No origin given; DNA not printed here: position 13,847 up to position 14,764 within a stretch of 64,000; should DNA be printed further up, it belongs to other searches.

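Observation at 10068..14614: Putative metal-uptake operon: two proteins built from cysteine-rich YHS-like repeats upstream of a TonB-dependent receptor, with a convergent TonB gene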

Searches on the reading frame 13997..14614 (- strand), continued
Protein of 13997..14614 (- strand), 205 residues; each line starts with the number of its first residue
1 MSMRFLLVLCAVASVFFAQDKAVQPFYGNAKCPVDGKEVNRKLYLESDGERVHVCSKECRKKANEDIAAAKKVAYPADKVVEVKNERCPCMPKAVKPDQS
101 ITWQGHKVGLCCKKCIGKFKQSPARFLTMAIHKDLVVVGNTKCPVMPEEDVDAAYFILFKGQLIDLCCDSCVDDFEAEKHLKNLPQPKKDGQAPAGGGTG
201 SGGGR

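Call 26: search_protein_families(library=ncbifam, proteins=[L018:3376-7923:+, L018:8610-10895:+, L017:5155-7356:+, L026:8763-11519:+], max_evalue=1e-20)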
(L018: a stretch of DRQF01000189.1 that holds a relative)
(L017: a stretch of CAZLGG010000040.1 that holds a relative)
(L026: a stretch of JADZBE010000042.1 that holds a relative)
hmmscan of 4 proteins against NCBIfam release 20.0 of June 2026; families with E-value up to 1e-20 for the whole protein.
L018:3376-7923:+ (1516 aa): 11 families
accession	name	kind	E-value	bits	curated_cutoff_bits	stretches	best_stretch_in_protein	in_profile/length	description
TIGR00914.1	2A0601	subfamily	7.6e-238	792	701.45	3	258-781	2-510/1051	CusA/CzcA family heavy metal efflux RND transporter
NF033617.1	RND_permease_2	subfamily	2.7e-108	363.3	1250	2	301-785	29-495/1009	multidrug efflux RND transporter permease subunit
NF000282.2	RND_permease_1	subfamily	5.3e-79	266.3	1250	2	300-783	28-501/1029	multidrug efflux RND transporter permease subunit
TIGR00915.1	2A0602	subfamily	2.1e-68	231.2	940.35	2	296-780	25-499/1050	efflux RND transporter permease subunit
NF007905.0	PRK10614.1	equivalog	8.1e-58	195.9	1774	2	301-796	32-508/1025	multidrug efflux RND transporter permease subunit MdtC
NF007133.0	PRK09579.1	equivalog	1.6e-55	188.2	1763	1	306-782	37-493/1017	multidrug efflux RND transporter permease subunit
NF007798.0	PRK10503.1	equivalog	2.5e-48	164.4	1584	1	301-782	41-503/1040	MdtB/MuxB family multidrug efflux RND transporter permease subunit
NF007131.0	PRK09577.1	equivalog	9.2e-40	136.2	1768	1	301-778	30-496/1045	multidrug efflux RND transporter permease subunit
NF007842.1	PRK10555.1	equivalog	2.9e-34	118.1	1854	1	299-779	28-498/1036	multidrug efflux RND transporter permease AcrD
NF000037.1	RND_perm_OqxB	exception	3.9e-34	117.7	2200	1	301-780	32-501/1050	multidrug efflux RND transporter permease subunit OqxB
NF011706.2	PRK15127.1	equivalog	2.1e-29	102.1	2150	0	294-778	23-497/1049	multidrug efflux RND transporter permease subunit AcrB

L018:8610-10895:+ (762 aa): 18 families
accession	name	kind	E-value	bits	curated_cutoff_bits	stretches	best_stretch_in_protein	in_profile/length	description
NF007952.0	PRK10671.1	equivalog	6.4e-197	656.4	1316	1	106-760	192-833/838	copper-exporting P-type ATPase CopA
TIGR01525.1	ATPase-IB_hvy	subfamily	1.3e-188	628.4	346.25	1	175-758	2-560/560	heavy metal translocating P-type ATPase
TIGR01511.1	ATPase-IB1_Cu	subfamily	5.1e-178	593.3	397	1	156-759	2-542/542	copper-translocating P-type ATPase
TIGR01512.1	ATPase-IB2_Cd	subfamily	1.9e-120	402.9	313.5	2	216-537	20-305/494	cadmium family heavy metal-translocating P-type ATPase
NF008262.1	PRK11033.1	equivalog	5.8e-110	368.9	1005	1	216-760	197-729/731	zinc/cadmium/mercury/lead-transporting ATPase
NF033775.1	P_type_ZntA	exception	1.5e-97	327.7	1240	1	216-760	202-730/732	Zn(II)/Cd(II)/Pb(II) translocating P-type ATPase ZntA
TIGR01494.1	ATPase_P-type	subfamily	3.2e-89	299.6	62.3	1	219-728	1-466/478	HAD-IC family P-type ATPase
TIGR01497.1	kdpB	equivalog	2.3e-62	211.1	527.9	1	221-681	74-546/675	potassium-transporting ATPase subunit KdpB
TIGR01647.1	ATPase-IIIA_H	equivalog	2.9e-60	204.3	615.5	1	214-624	55-485/755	plasma-membrane proton-efflux P-type ATPase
NF010609.0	PRK14010.1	equivalog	2.9e-50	171.2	1323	1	195-681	47-541/673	K(+)-transporting ATPase subunit B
TIGR01517.1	ATPase-IIB_Ca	equivalog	5.1e-42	144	507.05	0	215-461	120-375/882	calcium-translocating P-type ATPase, PMCA-type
TIGR01522.1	ATPase-IIA2_Ca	equivalog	1.2e-41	142.5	798.3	0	623-712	567-657/854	calcium-transporting P-type ATPase, PMR1-type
TIGR01524.1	ATPase-IIIB_Mg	equivalog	1.3e-34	119.2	610.75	0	623-707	582-666/867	magnesium-translocating P-type ATPase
TIGR01657.1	P-ATPase-V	hypoth_equivalog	2.7e-34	117.9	618.25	0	622-671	781-830/1055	ATP13A2 family polyamine export P-type ATPase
TIGR01116.1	ATPase-IIA1_Ca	equivalog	2.1e-31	108.9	703.4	1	573-709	458-609/799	calcium-translocating P-type ATPase, SERCA-type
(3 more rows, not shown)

L017:5155-7356:+ (734 aa): 18 families
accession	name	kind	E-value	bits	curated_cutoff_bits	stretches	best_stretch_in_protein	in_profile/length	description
NF007952.0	PRK10671.1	equivalog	2.1e-193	644.8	1316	1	74-729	186-831/838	copper-exporting P-type ATPase CopA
TIGR01525.1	ATPase-IB_hvy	subfamily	5.5e-185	616.4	346.25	1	146-729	2-560/560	heavy metal translocating P-type ATPase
TIGR01511.1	ATPase-IB1_Cu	subfamily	8.7e-175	582.7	397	1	127-730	2-542/542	copper-translocating P-type ATPase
TIGR01512.1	ATPase-IB2_Cd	subfamily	1.4e-117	393.5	313.5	2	187-481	20-292/494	cadmium family heavy metal-translocating P-type ATPase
NF008262.1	PRK11033.1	equivalog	6.1e-110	368.8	1005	1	187-730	197-728/731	zinc/cadmium/mercury/lead-transporting ATPase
NF033775.1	P_type_ZntA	exception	3.7e-97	326.4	1240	1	187-729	202-728/732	Zn(II)/Cd(II)/Pb(II) translocating P-type ATPase ZntA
TIGR01494.1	ATPase_P-type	subfamily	3.1e-88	296.3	62.3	1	190-699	1-466/478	HAD-IC family P-type ATPase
TIGR01647.1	ATPase-IIIA_H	equivalog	8.7e-61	206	615.5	1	185-595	55-485/755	plasma-membrane proton-efflux P-type ATPase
TIGR01497.1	kdpB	equivalog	2.2e-60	204.5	527.9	1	168-652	49-546/675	potassium-transporting ATPase subunit KdpB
NF010609.0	PRK14010.1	equivalog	5.7e-50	170.2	1323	1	164-652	45-541/673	K(+)-transporting ATPase subunit B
TIGR01517.1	ATPase-IIB_Ca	equivalog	5.2e-44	150.6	507.05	0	186-432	120-375/882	calcium-translocating P-type ATPase, PMCA-type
TIGR01522.1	ATPase-IIA2_Ca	equivalog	2.8e-40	137.9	798.3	0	594-682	567-656/854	calcium-transporting P-type ATPase, PMR1-type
TIGR01657.1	P-ATPase-V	hypoth_equivalog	2.1e-34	118.3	618.25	0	593-641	781-829/1055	ATP13A2 family polyamine export P-type ATPase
TIGR01524.1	ATPase-IIIB_Mg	equivalog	2.7e-33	114.9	610.75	0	584-678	572-666/867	magnesium-translocating P-type ATPase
TIGR01116.1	ATPase-IIA1_Ca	equivalog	3.4e-32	111.5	703.4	1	543-680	457-609/799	calcium-translocating P-type ATPase, SERCA-type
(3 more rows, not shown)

L026:8763-11519:+ (919 aa): 4 families
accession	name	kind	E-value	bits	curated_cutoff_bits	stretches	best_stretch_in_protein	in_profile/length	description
NF007303.0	PRK09783.1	subfamily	3.6e-57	193.6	390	1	166-552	37-409/414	copper/silver efflux system membrane fusion protein CusB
TIGR00999.1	8a0102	subfamily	1.1e-39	136.3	319.3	1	326-536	60-271/271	CzcB/NccB family metal efflux transporter periplasmic adaptor subunit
TIGR01730.1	RND_mfp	subfamily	1.6e-37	129.2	94.9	1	231-542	3-320/322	efflux RND transporter periplasmic adaptor subunit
NF045680.1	DiMtlExpIhpB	equivalog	2.3e-21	76.1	450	0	357-538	139-317/326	divalent metal ion exporter adaptor subunit IhpB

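Call 40: search_protein_families(library=pfam, proteins=[L008:336-758:+], max_evalue=0.001)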
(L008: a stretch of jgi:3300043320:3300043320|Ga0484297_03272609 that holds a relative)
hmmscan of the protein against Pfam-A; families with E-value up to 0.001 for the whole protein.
L008:336-758:+ (140 aa): 0 families

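Call 42: predict_structure(alignment_id=A1)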
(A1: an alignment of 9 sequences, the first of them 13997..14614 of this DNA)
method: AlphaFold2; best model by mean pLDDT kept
length: 205 residues; sequences in the alignment: 9
mean_pLDDT: 83.8   pTM: 0.73
mean pLDDT of the five models: 83.8, 83.3, 83.2, 82.0, 82.0
residues with pLDDT >= 90: 137; 70-90: 28; 50-70: 17; < 50: 23
segments of 3 or more residues with pLDDT < 50: 12-17, 189-205
pLDDT, mean of each block of 10 residues (from residue 1): 54 50 90 97 92 97 96 95 93 91 96 94 93 89 94 91 93 91 69 34 34
secondary structure, 60 per line:
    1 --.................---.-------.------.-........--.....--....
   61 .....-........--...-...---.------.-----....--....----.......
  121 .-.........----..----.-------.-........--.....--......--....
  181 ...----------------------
elements in order: H3-19 E40-47 E50-54 H57-65 H67-74 E81-83 E100-103 E106-109 H114-121 H123-131 E152-159 E162-166 H169-174 H177-183

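Call 47: fold_search(model_id=the predicted structure, library=pdb)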
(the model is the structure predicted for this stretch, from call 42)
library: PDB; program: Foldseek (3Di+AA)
matches with E <= 10: 125; with E <= 0.001: 0
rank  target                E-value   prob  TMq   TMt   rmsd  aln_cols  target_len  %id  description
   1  9d2f_A                1.4e-01  0.38  0.21  0.04  13.3       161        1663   12  3D structure and atomic model of RS3 of mouse respiratory cilia (released 2025-08-13)
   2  3ge8_D                4.9e-01  0.33  0.15  0.08  10.8        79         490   13  Toluene 4-monooxygenase HD T201A diferric, resting state complex (released 2009-07-28)
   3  8oo7_I                6.3e-01  0.33  0.17  0.30   7.2        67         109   13  CryoEM Structure INO80core Hexasome complex composite model state1 (released 2023-07-26)
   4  2xqn_T                6.7e-01  0.04  0.12  0.19  16.5       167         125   10  Complex of the 2nd and 3rd LIM domains of TES with the EVH1 DOMAIN of MENA and the N-Terminal domain of actin-like pro (released 2011-01-26)
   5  4irb_C                6.7e-01  0.02  0.10  0.09  16.1       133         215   17  Crystal Structure of Vaccinia Virus Uracil DNA Glycosylase Mutant del171-172D4 (released 2014-02-26)
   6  1iml_MODEL_1_A        7.6e-01  0.08  0.09  0.21  11.4        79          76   15  CYSTEINE RICH INTESTINAL PROTEIN, NMR, 48 STRUCTURES (released 1996-07-11)
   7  4kfz_A                9.7e-01  0.06  0.13  0.17  16.4       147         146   10  Crystal structure of LMO2 and anti-LMO2 VH complex (released 2014-01-22)
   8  3nt7_C                9.7e-01  0.02  0.09  0.08  18.2       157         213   16  Crystal Structure of Vaccinia Virus Uracil DNA Glycosylase R187V Mutant (released 2011-05-18)
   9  4qc9_C                9.7e-01  0.01  0.09  0.09  16.7       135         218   18  Crystal structure of Vaccinia virus uracil-DNA glycosylase mutant 3GD4 (released 2015-05-13)
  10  3ge3_A                1.0e+00  0.21  0.16  0.08  10.6        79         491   14  Crystal Structure of the reduced Toluene 4-Monooxygenase HD T201A mutant complex (released 2009-07-28)
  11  5tdv_A                1.0e+00  0.21  0.16  0.08  10.6        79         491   14  Intermediate O2 diiron complex in the Q228A variant of Toluene 4-moonoxygenase (T4moHD) (released 2017-03-22)
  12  4irb_B                1.1e+00  0.01  0.09  0.09  16.5       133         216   18  Crystal Structure of Vaccinia Virus Uracil DNA Glycosylase Mutant del171-172D4 (released 2014-02-26)
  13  5tdt_A                1.2e+00  0.23  0.16  0.08  10.4        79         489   14  Oxygenated toluene intermediate in toluene 4-monooxygenase (T4moHD) after reaction in the crystal (released 2017-03-22)
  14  3ri7_A                1.2e+00  0.20  0.16  0.08  10.6        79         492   14  Toluene 4 monooxygenase HD Mutant G103L (released 2012-02-08)
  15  3rng_A                1.3e+00  0.23  0.16  0.07   7.3        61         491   18  Structure of the Toluene/o-Xylene Monooxygenase Hydroxylase T201S/W167E Double Mutant (released 2011-08-17)
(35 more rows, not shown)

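Call 54: list_cluster_members(proteins=[P0001, P0010, P0019])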
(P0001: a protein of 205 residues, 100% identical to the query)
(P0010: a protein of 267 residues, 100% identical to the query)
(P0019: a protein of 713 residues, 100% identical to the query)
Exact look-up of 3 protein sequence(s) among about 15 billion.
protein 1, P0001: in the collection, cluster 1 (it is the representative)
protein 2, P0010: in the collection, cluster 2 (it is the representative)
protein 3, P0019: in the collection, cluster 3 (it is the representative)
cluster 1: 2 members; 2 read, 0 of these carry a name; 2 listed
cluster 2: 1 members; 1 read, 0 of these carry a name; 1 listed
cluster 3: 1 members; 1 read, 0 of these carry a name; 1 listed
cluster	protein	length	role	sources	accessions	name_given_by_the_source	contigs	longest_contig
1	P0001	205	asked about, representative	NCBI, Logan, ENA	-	-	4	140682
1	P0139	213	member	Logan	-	-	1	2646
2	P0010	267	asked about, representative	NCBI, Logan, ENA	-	-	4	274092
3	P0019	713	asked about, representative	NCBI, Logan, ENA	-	-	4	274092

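Call 61: search_solved_structures(query=A1, max_evalue=1, show_alignments=3)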
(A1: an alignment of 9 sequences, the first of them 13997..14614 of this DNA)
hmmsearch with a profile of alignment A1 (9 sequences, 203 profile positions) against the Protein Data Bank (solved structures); distinct sequences matched with E-value up to 1: 6.
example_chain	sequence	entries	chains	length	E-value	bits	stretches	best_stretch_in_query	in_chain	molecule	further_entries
2inp_A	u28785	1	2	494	0.25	14.1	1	44-79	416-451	Phenol hydroxylase component phN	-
3u52_A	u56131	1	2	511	0.26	14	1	44-79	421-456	Phenol hydroxylase component phN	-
2inn_A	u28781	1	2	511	0.26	14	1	44-79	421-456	Phenol hydroxylase component phN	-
3g4s_U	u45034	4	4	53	0.34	13.6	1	42-66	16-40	50S ribosomal protein L24e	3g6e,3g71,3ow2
2qa4_U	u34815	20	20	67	0.53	13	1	42-66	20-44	50S ribosomal protein L24e | RPL24E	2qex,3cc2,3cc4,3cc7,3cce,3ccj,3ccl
1ffk_R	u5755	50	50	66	0.54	13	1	42-66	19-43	RIBOSOMAL PROTEIN L24E | 50S RIBOSOMAL PROTEIN L19 | 50S ribosomal protein L24E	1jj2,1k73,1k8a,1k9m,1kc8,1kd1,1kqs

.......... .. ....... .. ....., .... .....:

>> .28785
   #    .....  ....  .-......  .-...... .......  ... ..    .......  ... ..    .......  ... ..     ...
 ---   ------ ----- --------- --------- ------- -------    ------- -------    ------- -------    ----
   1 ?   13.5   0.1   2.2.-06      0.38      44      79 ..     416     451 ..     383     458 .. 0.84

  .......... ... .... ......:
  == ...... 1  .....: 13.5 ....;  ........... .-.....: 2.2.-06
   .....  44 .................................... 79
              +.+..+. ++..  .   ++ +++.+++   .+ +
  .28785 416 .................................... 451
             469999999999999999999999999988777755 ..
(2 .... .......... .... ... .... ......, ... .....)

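Call 62: search_solved_structures(query=L018:4102-7923:+, max_evalue=1e-30)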
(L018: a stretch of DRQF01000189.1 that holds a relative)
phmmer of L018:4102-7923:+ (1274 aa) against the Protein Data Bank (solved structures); distinct sequences matched with E-value up to 1e-30: 36.
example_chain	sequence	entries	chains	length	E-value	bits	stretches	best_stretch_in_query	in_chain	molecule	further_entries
3k07_A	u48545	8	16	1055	2e-195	655.1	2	58-532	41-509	Cation efflux system protein cusA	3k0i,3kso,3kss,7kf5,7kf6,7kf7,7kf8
3ne5_A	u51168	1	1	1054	2e-195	655.1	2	58-533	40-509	Cation efflux system protein cusA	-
3t51_A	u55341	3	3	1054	2.1e-195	655.1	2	58-533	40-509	Cation efflux system protein CusA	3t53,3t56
4dnr_A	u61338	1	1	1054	8.8e-195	653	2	58-533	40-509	Cation efflux system protein CusA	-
4dop_A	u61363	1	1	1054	1.3e-194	652.4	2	58-533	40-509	Cation efflux system protein CusA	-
4dnt_A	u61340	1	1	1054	2.7e-194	651.4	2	58-533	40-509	Cation efflux system protein CusA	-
4k0e_A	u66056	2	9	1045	2.8e-120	406.2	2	17-541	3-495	Heavy metal cation tricomponent efflux pump ZneA(CzcA-like)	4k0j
8yr0_A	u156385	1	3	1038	3e-47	164.3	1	58-537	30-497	Cation/multidrug efflux pump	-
7wlv_A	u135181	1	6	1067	1.9e-42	148.4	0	58-609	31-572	Efflux pump membrane transporter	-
7b8p_A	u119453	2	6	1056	1.8e-41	145.1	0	45-536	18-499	Efflux pump membrane transporter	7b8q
6ows_A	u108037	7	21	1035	2e-41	145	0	45-536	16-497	Efflux pump membrane transporter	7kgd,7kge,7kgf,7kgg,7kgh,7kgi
9lyq_B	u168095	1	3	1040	8.1e-41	143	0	57-543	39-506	Multidrug resistance protein MdtB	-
8zxs_A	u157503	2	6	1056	3.5e-38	134.2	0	58-537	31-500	Efflux pump membrane transporter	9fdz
7cz9_A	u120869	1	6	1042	3.7e-38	134.1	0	58-537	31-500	Efflux pump membrane transporter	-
5t0o_A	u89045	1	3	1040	2.4e-36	128.1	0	197-539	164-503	CmeB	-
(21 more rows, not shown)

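Call 66: search_protein_families(library=pfam, proteins=[L021:21-920:+, L021:2595-3065:+, L021:2965-5160:+, L021:4944-6236:-, L021:6286-6870:-, L021:6870-9389:-], max_evalue=0.001)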
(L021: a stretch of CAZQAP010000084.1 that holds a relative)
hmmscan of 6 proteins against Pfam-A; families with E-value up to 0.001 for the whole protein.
L021:21-920:+ (299 aa): 1 family
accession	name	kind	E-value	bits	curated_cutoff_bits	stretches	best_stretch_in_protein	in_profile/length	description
PF00873.25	ACR_tran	-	9.8e-46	156.4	28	2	166-275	912-1018/1021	AcrB/AcrD/AcrF family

L021:2595-3065:+ (156 aa): 1 family
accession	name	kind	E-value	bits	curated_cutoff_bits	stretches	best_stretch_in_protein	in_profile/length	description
PF00582.32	Usp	-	2.8e-26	93.2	24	1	3-144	2-140/141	Universal stress protein family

L021:2965-5160:+ (731 aa): 0 families

L021:4944-6236:- (430 aa): 3 families
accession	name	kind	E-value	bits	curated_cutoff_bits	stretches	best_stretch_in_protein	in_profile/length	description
PF03331.19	LpxC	-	2.9e-80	270.1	27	1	5-271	1-266/268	UDP-3-O-acyl N-acetylglycosamine deacetylase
PF07977.19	FabA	-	9.4e-31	106.7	23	1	298-420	1-137/138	FabA-like domain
PF03061.28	4HBT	-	0.00015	22.4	20.6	1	355-411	16-71/79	Thioesterase superfamily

L021:6286-6870:- (194 aa): 1 family
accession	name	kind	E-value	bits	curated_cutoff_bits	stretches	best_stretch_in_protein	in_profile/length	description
PF03938.19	OmpH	-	7.5e-14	52.6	32.4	1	36-190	4-141/141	Outer membrane protein (OmpH-like)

L021:6870-9389:- (839 aa): 3 families
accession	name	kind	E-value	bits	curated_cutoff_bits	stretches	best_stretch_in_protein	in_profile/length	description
PF01103.29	Omp85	-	5.1e-42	145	24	1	522-838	2-323/325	Omp85 superfamily domain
PF07244.20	POTRA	-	2.7e-39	134.2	21.3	4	112-183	4-79/79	Surface antigen variable number repeat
PF08479.16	POTRA_2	-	1.6e-06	28.3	24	1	111-183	3-76/76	POTRA domain, ShlB-type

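Call 85: search_protein_families(library=pfam, proteins=[L044:5115-6842:+, L044:1491-3947:+, L044:7895-10198:+, L019:8699-11236:-, L019:5237-7897:-, L019:6167-7879:+, L019:8129-10276:+, L019:11240-12511:-], max_evalue=0.0001)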
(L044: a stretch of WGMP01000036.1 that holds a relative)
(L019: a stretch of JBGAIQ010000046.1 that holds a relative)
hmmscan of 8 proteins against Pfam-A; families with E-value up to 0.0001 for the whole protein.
L044:5115-6842:+ (576 aa): 0 families

L044:1491-3947:+ (819 aa): 0 families

L044:7895-10198:+ (768 aa): 0 families

L019:8699-11236:- (846 aa): 4 families
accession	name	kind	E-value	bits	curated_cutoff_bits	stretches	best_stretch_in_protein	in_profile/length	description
PF01593.30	Amino_oxidase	-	3.3e-58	198.5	19.8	1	387-834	1-443/443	Flavin containing amine oxidoreductase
PF13450.12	NAD_binding_8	-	2.5e-15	56.9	21.9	1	382-451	1-67/68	NAD(P)-binding Rossmann-like domain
PF01266.30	DAO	-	2.2e-06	27.9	27.9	1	379-419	1-36/353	FAD dependent oxidoreductase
PF13454.12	NAD_binding_9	-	4.5e-05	23.9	21.8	0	381-425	1-44/155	FAD-NAD(P)-binding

L019:5237-7897:- (887 aa): 2 families
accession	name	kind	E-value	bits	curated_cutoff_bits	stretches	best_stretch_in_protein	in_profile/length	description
PF25778.1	DUF7948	-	3.3e-21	76.8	27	1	150-284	74-205/214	Domain of unknown function (DUF7948)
PF06739.17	SBBP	-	1.4e-09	38.2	20.5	0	431-466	2-38/38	Beta-propeller repeat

L019:6167-7879:+ (571 aa): 0 families

L019:8129-10276:+ (716 aa): 0 families

L019:11240-12511:- (424 aa): 3 families
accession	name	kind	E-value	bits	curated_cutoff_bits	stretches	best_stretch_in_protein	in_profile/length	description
PF00579.31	tRNA-synt_1b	-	9.4e-77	258.6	21.1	1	30-322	4-291/292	tRNA synthetases class I (W and Y)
PF22421.1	SYY_C-terminal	-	4.4e-19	68.6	27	1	333-419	1-82/83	Tyrosine--tRNA ligase SYY-like C-terminal domain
PF01479.30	S4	-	8.4e-08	32.3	22.8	1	361-400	6-45/48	S4 domain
